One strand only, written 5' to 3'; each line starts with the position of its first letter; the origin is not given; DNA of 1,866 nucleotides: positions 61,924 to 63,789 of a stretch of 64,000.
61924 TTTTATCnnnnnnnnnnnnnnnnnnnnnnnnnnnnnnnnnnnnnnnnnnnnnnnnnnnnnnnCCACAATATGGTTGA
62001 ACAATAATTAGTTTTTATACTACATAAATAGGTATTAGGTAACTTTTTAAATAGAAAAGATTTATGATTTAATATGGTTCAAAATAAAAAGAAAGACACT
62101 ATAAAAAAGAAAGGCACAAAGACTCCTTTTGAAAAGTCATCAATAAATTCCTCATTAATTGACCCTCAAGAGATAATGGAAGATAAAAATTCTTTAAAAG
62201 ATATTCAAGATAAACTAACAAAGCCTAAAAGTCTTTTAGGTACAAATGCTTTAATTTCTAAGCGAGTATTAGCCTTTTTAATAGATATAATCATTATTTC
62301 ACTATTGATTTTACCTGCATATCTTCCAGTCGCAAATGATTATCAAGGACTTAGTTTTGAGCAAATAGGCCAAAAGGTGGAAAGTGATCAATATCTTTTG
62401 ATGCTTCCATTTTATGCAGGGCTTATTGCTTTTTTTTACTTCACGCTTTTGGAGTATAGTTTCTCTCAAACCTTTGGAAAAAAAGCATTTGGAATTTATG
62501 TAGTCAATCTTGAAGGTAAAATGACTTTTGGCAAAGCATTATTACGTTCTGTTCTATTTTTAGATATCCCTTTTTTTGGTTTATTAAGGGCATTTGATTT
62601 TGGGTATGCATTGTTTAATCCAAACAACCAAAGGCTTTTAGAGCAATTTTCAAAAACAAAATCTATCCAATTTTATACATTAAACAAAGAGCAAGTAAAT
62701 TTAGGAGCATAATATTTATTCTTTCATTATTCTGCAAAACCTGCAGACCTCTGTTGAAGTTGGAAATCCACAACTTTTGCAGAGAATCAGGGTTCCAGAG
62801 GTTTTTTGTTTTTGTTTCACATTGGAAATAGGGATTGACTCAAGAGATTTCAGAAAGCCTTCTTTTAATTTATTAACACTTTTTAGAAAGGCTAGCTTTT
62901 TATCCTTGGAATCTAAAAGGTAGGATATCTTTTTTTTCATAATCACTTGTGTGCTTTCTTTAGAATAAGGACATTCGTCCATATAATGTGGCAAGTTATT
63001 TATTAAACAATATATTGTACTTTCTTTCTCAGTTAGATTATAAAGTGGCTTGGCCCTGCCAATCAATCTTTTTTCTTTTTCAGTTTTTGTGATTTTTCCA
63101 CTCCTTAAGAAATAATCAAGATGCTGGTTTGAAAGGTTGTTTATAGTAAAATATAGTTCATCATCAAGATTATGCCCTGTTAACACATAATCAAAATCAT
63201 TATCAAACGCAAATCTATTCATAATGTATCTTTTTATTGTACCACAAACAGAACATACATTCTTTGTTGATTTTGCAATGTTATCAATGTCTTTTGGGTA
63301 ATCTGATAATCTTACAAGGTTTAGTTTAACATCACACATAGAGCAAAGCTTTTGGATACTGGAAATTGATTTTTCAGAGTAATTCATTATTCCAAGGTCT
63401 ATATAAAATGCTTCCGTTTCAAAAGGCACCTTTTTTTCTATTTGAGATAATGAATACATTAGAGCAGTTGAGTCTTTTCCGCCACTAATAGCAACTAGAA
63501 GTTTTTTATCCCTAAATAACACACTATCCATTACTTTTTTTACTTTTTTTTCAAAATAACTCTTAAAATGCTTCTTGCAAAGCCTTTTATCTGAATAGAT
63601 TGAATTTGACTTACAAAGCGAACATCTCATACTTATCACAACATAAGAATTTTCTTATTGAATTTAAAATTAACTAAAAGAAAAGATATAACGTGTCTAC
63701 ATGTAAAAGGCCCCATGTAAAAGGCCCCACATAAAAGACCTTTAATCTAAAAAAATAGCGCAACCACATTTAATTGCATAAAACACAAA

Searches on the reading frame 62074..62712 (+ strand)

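Call 88: search_protein_families(library=pfam, proteins=[window:62074-62712:+], max_evalue=0.0001)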
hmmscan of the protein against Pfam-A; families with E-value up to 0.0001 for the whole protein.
window:62074-62712:+ (212 aa): 1 family
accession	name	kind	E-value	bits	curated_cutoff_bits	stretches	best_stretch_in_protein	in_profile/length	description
PF06271.18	RDD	-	3e-18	66.9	24.1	1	59-188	2-131/137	RDD family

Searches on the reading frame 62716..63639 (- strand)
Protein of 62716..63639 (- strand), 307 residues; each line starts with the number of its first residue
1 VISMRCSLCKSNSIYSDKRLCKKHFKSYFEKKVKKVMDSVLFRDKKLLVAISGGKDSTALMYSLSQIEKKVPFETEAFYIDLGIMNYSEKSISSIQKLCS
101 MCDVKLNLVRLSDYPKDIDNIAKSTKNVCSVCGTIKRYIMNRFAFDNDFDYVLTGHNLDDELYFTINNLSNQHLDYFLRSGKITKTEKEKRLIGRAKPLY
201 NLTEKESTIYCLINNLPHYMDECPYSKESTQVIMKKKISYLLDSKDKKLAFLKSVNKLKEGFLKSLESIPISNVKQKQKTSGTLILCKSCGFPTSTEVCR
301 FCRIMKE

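Call 88: search_protein_families(library=pfam, proteins=[window:62716-63639:-], max_evalue=0.0001)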
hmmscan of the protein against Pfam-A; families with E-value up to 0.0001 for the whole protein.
window:62716-63639:- (307 aa): 1 family
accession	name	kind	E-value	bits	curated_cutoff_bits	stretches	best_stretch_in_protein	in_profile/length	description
PF01171.26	ATP_bind_3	-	1.1e-15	58.3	27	1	46-223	1-168/182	PP-loop family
